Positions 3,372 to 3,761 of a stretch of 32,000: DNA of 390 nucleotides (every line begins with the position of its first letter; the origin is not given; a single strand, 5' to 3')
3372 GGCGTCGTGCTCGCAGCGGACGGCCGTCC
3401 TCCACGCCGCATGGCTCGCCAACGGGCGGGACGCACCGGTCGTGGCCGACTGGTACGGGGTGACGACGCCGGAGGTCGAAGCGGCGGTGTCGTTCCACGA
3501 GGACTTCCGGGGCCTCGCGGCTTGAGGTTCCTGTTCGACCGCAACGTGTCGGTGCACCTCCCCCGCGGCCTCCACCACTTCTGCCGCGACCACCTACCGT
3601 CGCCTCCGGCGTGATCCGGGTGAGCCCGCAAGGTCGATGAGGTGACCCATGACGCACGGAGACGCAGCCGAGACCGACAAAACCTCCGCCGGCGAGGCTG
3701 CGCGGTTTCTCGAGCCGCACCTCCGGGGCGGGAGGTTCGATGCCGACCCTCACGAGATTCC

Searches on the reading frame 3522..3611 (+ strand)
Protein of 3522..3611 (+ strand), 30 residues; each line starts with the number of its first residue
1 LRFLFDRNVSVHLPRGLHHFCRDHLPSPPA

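Call 79: search_protein_families(library=pfam, proteins=[window:3522-3611:+], max_evalue=0.1)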
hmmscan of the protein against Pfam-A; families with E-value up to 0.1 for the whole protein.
window:3522-3611:+ (30 aa): 1 family
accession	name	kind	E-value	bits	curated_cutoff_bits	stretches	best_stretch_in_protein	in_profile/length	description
PF18478.7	PIN_10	-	0.012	16.1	26.2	1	1-22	1-22/84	PIN like domain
